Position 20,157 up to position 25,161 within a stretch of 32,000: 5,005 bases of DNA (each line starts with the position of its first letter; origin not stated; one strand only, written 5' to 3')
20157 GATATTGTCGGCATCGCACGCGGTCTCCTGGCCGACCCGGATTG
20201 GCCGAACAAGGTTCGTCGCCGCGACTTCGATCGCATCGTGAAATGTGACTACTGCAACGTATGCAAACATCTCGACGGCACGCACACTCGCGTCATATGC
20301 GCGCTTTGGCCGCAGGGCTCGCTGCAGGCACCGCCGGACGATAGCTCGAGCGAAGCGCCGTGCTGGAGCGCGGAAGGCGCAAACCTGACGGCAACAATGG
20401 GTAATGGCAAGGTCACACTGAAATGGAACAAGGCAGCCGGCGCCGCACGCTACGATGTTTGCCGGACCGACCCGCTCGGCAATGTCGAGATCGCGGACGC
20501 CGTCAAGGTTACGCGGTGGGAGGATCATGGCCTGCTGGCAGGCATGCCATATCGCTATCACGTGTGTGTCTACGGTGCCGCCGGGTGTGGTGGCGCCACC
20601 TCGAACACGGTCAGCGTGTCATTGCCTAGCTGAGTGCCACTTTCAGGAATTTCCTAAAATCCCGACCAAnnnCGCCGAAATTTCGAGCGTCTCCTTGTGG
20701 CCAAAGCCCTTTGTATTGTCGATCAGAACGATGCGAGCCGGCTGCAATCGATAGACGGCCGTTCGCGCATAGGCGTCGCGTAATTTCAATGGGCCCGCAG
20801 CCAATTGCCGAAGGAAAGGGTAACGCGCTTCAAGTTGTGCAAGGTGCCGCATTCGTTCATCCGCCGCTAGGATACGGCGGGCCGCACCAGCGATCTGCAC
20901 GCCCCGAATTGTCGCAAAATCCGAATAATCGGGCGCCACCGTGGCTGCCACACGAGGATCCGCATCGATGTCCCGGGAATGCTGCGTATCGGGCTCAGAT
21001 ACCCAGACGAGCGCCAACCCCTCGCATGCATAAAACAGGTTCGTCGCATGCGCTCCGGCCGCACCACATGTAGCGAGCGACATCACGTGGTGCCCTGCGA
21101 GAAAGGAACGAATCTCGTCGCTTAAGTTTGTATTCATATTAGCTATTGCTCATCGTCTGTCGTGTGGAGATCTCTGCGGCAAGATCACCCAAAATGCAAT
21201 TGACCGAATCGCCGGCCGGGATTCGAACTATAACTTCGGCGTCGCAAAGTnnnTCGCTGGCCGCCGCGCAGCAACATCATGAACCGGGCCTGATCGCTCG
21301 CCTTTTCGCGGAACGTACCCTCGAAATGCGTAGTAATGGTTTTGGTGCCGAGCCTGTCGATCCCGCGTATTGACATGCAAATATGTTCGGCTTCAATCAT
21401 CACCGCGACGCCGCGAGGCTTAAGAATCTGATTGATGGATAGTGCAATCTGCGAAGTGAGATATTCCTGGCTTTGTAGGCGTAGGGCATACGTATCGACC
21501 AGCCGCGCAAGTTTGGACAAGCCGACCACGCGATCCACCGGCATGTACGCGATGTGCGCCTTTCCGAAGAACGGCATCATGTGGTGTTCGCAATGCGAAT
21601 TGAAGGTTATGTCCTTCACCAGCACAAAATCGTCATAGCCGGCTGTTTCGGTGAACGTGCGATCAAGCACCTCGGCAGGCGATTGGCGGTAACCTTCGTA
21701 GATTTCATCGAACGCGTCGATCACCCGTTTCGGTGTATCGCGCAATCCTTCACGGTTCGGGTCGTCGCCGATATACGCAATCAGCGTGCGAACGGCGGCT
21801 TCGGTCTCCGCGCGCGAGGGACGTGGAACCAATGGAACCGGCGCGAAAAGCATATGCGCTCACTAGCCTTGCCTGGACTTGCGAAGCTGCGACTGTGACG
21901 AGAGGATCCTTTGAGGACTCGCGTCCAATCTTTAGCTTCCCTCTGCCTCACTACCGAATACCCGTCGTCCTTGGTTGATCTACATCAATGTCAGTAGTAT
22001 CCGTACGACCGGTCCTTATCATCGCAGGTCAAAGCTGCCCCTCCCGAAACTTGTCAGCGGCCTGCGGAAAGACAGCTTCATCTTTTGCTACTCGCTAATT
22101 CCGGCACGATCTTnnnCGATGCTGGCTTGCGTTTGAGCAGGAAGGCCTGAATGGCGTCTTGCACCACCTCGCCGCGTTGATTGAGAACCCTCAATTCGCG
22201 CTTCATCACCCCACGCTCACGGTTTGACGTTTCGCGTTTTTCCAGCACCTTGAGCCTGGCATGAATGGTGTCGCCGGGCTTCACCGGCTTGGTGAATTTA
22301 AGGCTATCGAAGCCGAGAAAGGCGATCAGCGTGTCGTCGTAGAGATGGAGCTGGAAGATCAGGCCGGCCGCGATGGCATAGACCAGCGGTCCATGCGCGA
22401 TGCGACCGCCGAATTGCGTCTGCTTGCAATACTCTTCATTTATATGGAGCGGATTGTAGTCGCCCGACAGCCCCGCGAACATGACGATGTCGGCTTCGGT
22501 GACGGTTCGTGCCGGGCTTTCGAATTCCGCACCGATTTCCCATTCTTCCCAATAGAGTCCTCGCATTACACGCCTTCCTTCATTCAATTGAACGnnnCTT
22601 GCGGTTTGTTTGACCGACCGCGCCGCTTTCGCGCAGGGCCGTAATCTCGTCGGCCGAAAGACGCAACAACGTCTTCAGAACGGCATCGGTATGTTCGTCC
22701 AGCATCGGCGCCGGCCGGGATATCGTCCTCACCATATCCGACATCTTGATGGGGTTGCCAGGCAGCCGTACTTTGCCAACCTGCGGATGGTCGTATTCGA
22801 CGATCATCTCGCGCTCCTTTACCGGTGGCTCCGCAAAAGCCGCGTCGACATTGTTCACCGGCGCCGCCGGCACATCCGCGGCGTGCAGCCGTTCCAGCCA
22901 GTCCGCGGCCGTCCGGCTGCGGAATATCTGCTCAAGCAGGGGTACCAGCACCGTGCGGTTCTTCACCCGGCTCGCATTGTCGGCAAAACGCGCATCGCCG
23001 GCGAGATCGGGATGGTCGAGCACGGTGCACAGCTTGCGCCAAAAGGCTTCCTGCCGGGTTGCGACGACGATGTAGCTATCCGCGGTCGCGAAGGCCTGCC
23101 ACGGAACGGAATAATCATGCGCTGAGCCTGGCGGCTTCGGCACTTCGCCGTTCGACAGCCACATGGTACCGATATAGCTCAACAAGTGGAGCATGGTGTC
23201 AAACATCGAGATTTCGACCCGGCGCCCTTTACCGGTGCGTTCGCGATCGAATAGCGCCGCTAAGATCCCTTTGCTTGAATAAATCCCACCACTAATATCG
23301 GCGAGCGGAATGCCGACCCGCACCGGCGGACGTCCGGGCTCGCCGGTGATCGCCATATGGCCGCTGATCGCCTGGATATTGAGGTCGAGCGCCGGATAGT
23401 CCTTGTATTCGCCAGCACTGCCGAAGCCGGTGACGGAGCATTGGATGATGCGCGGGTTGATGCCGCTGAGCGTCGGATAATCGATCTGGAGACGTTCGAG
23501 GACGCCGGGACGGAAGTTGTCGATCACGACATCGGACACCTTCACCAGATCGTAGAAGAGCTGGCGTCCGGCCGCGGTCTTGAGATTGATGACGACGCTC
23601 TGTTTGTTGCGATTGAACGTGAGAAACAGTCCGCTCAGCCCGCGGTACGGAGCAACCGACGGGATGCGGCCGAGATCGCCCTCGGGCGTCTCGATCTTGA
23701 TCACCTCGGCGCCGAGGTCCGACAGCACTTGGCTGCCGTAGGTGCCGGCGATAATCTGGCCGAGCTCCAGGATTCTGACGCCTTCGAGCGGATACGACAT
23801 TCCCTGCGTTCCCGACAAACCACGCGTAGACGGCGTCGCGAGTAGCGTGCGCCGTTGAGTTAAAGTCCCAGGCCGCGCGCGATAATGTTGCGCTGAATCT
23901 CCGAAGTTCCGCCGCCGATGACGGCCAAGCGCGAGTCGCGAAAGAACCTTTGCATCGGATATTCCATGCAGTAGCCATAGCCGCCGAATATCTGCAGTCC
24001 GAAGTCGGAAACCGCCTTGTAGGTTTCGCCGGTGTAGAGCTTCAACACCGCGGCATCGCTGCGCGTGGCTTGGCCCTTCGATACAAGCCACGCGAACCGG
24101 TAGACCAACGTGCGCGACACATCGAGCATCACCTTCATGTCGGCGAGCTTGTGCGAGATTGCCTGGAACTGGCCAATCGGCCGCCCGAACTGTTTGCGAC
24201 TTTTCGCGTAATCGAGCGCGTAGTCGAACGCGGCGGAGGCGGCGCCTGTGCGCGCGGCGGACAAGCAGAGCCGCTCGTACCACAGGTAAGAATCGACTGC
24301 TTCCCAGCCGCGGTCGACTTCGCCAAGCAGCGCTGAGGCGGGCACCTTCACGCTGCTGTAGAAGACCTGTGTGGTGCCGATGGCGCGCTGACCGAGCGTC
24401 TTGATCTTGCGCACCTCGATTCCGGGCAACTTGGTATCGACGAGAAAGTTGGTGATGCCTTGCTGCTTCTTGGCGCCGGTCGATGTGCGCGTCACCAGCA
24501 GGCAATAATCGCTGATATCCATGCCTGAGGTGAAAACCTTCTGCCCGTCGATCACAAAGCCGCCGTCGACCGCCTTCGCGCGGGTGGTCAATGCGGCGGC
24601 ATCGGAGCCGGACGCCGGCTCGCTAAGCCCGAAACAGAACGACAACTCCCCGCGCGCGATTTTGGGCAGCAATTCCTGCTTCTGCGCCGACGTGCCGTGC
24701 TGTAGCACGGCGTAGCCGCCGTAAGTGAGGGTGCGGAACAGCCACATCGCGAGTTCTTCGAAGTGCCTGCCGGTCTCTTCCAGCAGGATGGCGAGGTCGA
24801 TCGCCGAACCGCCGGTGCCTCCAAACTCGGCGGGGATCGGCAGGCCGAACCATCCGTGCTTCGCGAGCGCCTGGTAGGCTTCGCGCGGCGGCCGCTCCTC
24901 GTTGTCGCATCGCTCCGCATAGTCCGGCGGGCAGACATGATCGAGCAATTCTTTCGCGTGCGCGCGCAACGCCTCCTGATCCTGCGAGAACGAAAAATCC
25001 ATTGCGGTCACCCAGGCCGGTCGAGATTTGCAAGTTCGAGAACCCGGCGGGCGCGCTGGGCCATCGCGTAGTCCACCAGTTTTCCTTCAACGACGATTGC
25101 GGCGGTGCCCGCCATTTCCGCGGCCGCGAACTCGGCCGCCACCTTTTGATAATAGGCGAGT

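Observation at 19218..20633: Old-yellow-enzyme homologue with an Fe-S motif, no NAD(P)H/FAD domain, and a C-terminal FN3-like domain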

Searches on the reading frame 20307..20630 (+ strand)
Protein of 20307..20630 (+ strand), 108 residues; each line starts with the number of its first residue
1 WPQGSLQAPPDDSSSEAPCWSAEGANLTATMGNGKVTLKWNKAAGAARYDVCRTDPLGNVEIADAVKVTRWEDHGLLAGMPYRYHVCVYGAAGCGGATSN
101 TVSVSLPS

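Call 3: search_protein_families(library=pfam, proteins=[window:20307-20630:+], max_evalue=10)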
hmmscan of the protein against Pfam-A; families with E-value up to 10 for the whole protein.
window:20307-20630:+ (108 aa): 2 families
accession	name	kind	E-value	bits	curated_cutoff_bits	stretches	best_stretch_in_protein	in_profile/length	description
PF00041.27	fn3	-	0.07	13.8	25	1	31-103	11-82/84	Fibronectin type III domain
PF19698.5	DUF6197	-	0.55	11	24.6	1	1-74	22-93/111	Family of unknown function (DUF6197)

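Call 4: search_protein_families(library=ncbifam, proteins=[window:20307-20630:+], max_evalue=10)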
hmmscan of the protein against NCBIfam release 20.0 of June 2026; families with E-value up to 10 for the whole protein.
window:20307-20630:+ (108 aa): 1 family
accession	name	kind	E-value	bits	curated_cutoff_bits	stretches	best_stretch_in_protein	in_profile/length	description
NF041611.1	exoglucan_CbhB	equivalog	0.003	15.6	1950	1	27-105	808-885/997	exoglucanase CbhB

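Call 36: search_protein_families(library=pfam, alignment_id=A2, max_evalue=0.01)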
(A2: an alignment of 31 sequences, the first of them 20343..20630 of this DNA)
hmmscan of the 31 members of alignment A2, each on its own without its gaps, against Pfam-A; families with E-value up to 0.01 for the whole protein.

A. member 1, window:20343-20630:+ (96 aa): 0 families

B. families by the number of members that match (of 31 scanned): 3 families
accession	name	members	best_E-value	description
PF00041.27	fn3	15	1.1e-05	Fibronectin type III domain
PF21910.2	GH85_C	9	3.6e-05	GH85 endohexosaminidases, C-terminal domain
PF18370.7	RGI_lyase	1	0.0035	Rhamnogalacturonan I lyases beta-sheet domain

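Call 47: predict_structure(alignment_id=A3)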
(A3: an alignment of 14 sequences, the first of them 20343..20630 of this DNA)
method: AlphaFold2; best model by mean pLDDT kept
length: 96 residues; sequences in the alignment: 14
mean_pLDDT: 91.2   pTM: 0.82
mean pLDDT of the five models: 91.2, 88.1, 87.6, 86.2, 81.0
residues with pLDDT >= 90: 68; 70-90: 25; 50-70: 2; < 50: 1
segments of 3 or more residues with pLDDT < 50: none
pLDDT, mean of each block of 10 residues (from residue 1): 76 93 94 95 95 97 90 94 90 84
secondary structure, 60 per line:
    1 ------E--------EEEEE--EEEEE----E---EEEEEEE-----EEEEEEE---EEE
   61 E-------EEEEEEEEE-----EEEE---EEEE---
elements in order: E16-20 E23-27 E36-42 E48-54 E58-61 E69-77 E83-86 E90-93

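Call 50: fold_search(model_id=the predicted structure, library=pdb)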
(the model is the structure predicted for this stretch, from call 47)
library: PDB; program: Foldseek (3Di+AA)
matches with E <= 10: 1766; with E <= 0.001: 56
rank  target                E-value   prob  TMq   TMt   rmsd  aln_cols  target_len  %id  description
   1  5g56                  4.7e-05  1.00  0.75  0.12   3.6       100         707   25  THE TETRA-MODULAR CELLULOSOMAL ARABINOXYLANASE CtXyl5A STRUCTURE AS REVEALED BY X-RAY CRYSTALLOGRAPHY (released 2016-06-29)
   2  8fn8_B                1.5e-04  1.00  0.73  0.69   3.0        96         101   17  Crystal structure of the C-terminal Fg domain of TNC with the single FN domain of PTPRZ (released 2023-07-12)
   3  6mof_B                1.5e-04  1.00  0.66  0.32   4.1       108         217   23  Monomeric DARPin G2 complex with EpoR (released 2019-06-05)
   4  8fn9_F                1.8e-04  1.00  0.73  0.68   3.0        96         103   17  Crystal structure of the C-terminal Fg domain of TNR with the single FN domain of PTPRZ (released 2023-07-12)
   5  3b8y_A                2.3e-04  1.00  0.70  0.23   2.5        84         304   21  Crystal Structure of Pectate Lyase PelI from Erwinia chrysanthemi in complex with tetragalacturonic acid (released 2008-04-29)
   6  3mpc_A                2.4e-04  1.00  0.74  0.74   4.0       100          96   25  The crystal structure of a Fn3-like protein from Clostridium thermocellum (released 2010-08-11)
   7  6pol_E                2.4e-04  1.00  0.76  0.73   2.9       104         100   19  Crystal structure of the human NELL1 EGF1-3-Robo3 FN1 complex (released 2020-05-06)
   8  4y5v_C                2.4e-04  1.00  0.67  0.34   3.9       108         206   24  Diabody 305 complex with EpoR (released 2015-04-29)
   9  6pok                  2.5e-04  1.00  0.73  0.39   3.1       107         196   21  Crystal structure of the Robo3 FN2-3 domains (released 2020-05-06)
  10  6pol_C                2.7e-04  1.00  0.76  0.73   2.9       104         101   18  Crystal structure of the human NELL1 EGF1-3-Robo3 FN1 complex (released 2020-05-06)
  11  7jgu                  2.8e-04  1.00  0.69  0.73   3.0        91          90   14  Structure of FN3tt mut (released 2021-07-21)
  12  6pol_A                3.1e-04  1.00  0.70  0.66   3.8       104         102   18  Crystal structure of the human NELL1 EGF1-3-Robo3 FN1 complex (released 2020-05-06)
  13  3uto_A                3.3e-04  1.00  0.69  0.13   3.0        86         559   17  Twitchin kinase region from C.elegans (Fn31-NL-kin-CRD-Ig26) (released 2012-08-08)
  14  2db8_MODEL_1_A        3.3e-04  1.00  0.79  0.70   2.5       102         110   20  Solution structures of the fn3 domain of human Tripartite motif protein 9 (released 2006-06-15)
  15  2dm4_MODEL_1_A        3.5e-04  1.00  0.70  0.63   4.3       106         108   17  Solution structure of the second fn3 domain of human sorLA/LR11 (released 2006-10-20)
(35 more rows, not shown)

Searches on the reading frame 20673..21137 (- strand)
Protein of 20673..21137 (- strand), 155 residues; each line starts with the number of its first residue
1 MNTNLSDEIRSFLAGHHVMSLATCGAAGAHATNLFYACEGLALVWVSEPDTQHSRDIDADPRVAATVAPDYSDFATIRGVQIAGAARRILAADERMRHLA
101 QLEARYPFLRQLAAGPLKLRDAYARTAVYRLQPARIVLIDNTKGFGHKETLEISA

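Call 8: search_protein_families(library=pfam, proteins=[window:20673-21137:-], max_evalue=0.001)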
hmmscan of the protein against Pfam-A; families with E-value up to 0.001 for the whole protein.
window:20673-21137:- (155 aa): 2 families
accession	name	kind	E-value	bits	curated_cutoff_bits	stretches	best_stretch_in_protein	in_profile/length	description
PF01243.27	PNPOx_N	-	8.8e-13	49.1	28.1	1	5-106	1-93/120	Pyridoxamine 5'-phosphate oxidase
PF12900.13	Pyridox_ox_2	-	0.0001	22.7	27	1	7-136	3-136/140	Pyridoxamine 5'-phosphate oxidase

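Call 16: search_protein_families(library=ncbifam, proteins=[window:20673-21137:-], max_evalue=1e-10)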
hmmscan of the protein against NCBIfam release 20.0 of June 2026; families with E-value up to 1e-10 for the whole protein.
window:20673-21137:- (155 aa): 1 family
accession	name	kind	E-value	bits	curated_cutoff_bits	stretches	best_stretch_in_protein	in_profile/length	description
NF002900.0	PRK03467.1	equivalog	2.4e-16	59.8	176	1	7-150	8-140/150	YhbP family protein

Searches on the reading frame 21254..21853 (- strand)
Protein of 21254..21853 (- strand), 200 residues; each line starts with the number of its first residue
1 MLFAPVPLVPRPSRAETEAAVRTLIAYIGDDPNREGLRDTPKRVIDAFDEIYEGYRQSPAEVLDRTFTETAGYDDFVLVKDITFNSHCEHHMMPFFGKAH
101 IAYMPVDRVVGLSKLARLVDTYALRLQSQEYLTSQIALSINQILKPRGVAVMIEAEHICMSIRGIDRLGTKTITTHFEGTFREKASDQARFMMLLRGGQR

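Call 8: search_protein_families(library=pfam, proteins=[window:21254-21853:-], max_evalue=0.001)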
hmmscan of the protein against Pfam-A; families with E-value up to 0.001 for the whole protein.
window:21254-21853:- (200 aa): 2 families
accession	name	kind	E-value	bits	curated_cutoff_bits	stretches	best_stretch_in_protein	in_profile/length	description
PF01227.27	GTP_cyclohydroI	-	4.8e-71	238.3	27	1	18-195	2-178/179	GTP cyclohydrolase I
PF14489.11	QueF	-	0.00025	21.7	27.3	1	94-151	1-58/81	QueF-like protein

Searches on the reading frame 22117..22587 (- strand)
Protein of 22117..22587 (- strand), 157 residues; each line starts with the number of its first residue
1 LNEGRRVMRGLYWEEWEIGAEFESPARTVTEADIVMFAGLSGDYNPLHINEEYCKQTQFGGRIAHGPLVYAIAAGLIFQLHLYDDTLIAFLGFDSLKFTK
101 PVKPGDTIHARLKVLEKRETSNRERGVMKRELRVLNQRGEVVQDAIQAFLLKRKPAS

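Call 8: search_protein_families(library=pfam, proteins=[window:22117-22587:-], max_evalue=0.001)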
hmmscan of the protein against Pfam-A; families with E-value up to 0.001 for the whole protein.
window:22117-22587:- (157 aa): 2 families
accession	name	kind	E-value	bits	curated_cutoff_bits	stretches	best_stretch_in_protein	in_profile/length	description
PF01575.25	MaoC_dehydratas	-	9.9e-32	109.6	27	1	18-127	6-114/123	MaoC like domain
PF13452.11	FAS1_DH_region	-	1.2e-09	38.8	22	1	18-144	3-131/132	FAS1-like, dehydratase domain region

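Call 16: search_protein_families(library=ncbifam, proteins=[window:22117-22587:-], max_evalue=1e-10)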
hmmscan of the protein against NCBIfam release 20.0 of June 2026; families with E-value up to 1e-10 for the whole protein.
window:22117-22587:- (157 aa): 4 families
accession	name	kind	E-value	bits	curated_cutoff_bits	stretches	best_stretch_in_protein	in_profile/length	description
TIGR02278.1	PaaN-DH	equivalog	4.1e-26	91.4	562.8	1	12-143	524-654/664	phenylacetic acid degradation bifunctional protein PaaZ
NF038241.1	RipB_Ich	equivalog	1.3e-18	67.5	340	1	6-154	17-165/175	(R)-specific enoyl-CoA hydratase RipB/Ich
NF006045.0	PRK08190.1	subfamily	4.1e-16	58.9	282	1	7-143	5-133/467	bifunctional enoyl-CoA hydratase/phosphate acetyltransferase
NF040620.1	fused_HadA_HadB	exception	3.6e-13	49.7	350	0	13-78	196-261/329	fused (3R)-hydroxyacyl-ACP dehydratase subunits HadA/HadB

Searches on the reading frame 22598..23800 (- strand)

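Call 16: search_protein_families(library=ncbifam, proteins=[window:22598-23800:-], max_evalue=1e-10)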
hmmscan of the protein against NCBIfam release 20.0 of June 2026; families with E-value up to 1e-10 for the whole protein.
window:22598-23800:- (401 aa): 7 families
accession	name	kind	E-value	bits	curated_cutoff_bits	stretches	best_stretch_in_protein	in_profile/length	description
NF008511.0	PRK11430.1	equivalog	4.5e-89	299.2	522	1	4-375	9-376/381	CoA:oxalate CoA-transferase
NF052585.1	SucGlutTfsCaiB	equivalog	2.2e-88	296.5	750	1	3-379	6-389/394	succinate--glutarate CoA-transferase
NF041294.1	Scnl_mescCoAtase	equivalog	7.5e-86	288.6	700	1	5-375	4-380/381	succinyl-CoA:mesaconate CoA-transferase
NF003809.0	PRK05398.1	subfamily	5e-74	249.3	442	2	1-206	1-207/416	formyl-CoA transferase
TIGR03253.1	oxalate_frc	equivalog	2.5e-71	240.6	504.2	2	4-206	3-206/416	formyl-CoA transferase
NF002914.1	PRK03525.1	equivalog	7.9e-33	113.9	413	1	4-395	9-397/400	L-carnitine CoA-transferase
TIGR04253.1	mesacon_CoA_iso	equivalog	1.9e-27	96.3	725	1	5-395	3-400/403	2-methylfumaryl-CoA isomerase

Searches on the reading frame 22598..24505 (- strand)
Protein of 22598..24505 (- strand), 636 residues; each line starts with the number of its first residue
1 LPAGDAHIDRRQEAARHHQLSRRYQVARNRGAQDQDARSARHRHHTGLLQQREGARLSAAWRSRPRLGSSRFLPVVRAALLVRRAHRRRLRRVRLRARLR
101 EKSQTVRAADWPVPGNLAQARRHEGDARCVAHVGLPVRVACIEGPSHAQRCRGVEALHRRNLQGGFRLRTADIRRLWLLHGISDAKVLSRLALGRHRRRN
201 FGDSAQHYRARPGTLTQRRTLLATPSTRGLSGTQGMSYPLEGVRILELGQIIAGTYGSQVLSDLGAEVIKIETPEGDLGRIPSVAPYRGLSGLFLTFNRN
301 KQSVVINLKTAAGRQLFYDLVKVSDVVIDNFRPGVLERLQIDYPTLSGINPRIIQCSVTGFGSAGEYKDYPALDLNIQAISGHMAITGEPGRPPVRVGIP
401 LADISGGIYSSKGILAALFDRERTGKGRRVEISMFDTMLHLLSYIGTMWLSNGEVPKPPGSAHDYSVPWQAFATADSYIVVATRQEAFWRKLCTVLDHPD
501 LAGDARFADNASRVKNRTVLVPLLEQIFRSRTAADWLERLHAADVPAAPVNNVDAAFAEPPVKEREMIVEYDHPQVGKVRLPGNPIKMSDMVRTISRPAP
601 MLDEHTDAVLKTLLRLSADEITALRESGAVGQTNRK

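Call 9: search_protein_families(library=pfam, proteins=[window:22598-24505:-], max_evalue=0.001)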
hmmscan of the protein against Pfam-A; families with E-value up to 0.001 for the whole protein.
window:22598-24505:- (636 aa): 1 family
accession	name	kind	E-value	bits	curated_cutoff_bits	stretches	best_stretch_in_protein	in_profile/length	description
PF02515.22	CoA_transf_3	-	5.7e-128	427.5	23.3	1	240-606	1-366/366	CoA-transferase family III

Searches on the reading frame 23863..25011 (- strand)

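Call 9: search_protein_families(library=pfam, proteins=[window:23863-25011:-], max_evalue=0.001)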
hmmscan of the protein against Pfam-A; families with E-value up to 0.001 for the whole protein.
window:23863-25011:- (383 aa): 4 families
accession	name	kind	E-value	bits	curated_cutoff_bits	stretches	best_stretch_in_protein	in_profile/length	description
PF00441.29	Acyl-CoA_dh_1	-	2e-46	158.3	22.4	1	233-381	1-149/150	Acyl-CoA dehydrogenase, C-terminal domain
PF02771.21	Acyl-CoA_dh_N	-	6.8e-24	84.9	22.9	1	9-122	1-113/113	Acyl-CoA dehydrogenase, N-terminal domain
PF02770.24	Acyl-CoA_dh_M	-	1.8e-20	73.4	33.3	1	126-220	1-96/97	Acyl-CoA dehydrogenase, middle domain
PF08028.16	Acyl-CoA_dh_2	-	5.2e-17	62.8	22.7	1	248-361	1-124/134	Acyl-CoA dehydrogenase, C-terminal domain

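Call 16: search_protein_families(library=ncbifam, proteins=[window:23863-25011:-], max_evalue=1e-10)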
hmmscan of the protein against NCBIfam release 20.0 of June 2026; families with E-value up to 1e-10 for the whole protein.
window:23863-25011:- (383 aa): 21 families
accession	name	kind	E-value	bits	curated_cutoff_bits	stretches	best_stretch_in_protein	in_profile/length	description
NF042972.1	AcrlCoAredClosAcrC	equivalog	4e-80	269.3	640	1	4-379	1-374/378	acryloyl-CoA reductase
NF008997.0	PRK12341.1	equivalog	2.3e-78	263.9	537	1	4-379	1-374/382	acyl-CoA dehydrogenase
NF053553.1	prodigi_MBC_PigA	equivalog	3e-68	230.7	500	1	4-383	1-381/381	prodigiosin MBC biosynthesis dehydrogenase PigA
NF042439.1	SulpropCoADesulf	equivalog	4.7e-68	229.7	600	1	17-379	2-368/379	3-sulfinopropanoyl-CoA desulfinase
NF045552.1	GlutCoADH_Des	equivalog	4.8e-65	220.2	470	1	4-378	1-376/387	glutaryl-CoA dehydrogenase Acd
NF002885.1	PRK03354.1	equivalog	1.4e-59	202.1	540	1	4-376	1-368/378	crotonobetainyl-CoA dehydrogenase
NF045652.1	ProlPCPDhRedW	equivalog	4.5e-59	200.2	650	1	39-383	30-375/376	L-prolyl-[peptidyl-carrier protein] dehydrogenase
TIGR03207.1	cyc_hxne_CoA_dh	equivalog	5.8e-57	193.1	575.35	1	9-379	2-369/372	cyclohexanecarboxyl-CoA dehydrogenase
NF043006.1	CyhCrbnylCoADH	equivalog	2.3e-56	191.4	650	1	32-380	27-374/380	cyclohexane-1-carbonyl-CoA dehydrogenase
NF058590.1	AcCoDHFadEBacil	equivalog_domain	1.3e-55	189.1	600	1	8-378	21-407/586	acyl-CoA dehydrogenase FadE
TIGR03204.1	pimC_large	equivalog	1.5e-41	142.7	623.85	1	5-380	1-391/395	pimeloyl-CoA dehydrogenase large subunit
TIGR03203.1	pimD_small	equivalog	5.3e-40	137.7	652.7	1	5-365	1-358/378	pimeloyl-CoA dehydrogenase small subunit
NF052270.1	Staph_DH_FadE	equivalog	1.7e-38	132.4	600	1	100-381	115-393/400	acyl-CoA dehydrogenase FadE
NF007000.1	PRK09463.1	subfamily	1.5e-31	109.5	600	2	40-149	73-183/726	acyl-CoA dehydrogenase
NF037942.1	ac_ACP_DH_MbtN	equivalog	5.4e-30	104.4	700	1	95-380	80-364/376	mycobactin biosynthesis acyl-ACP dehydrogenase MbtN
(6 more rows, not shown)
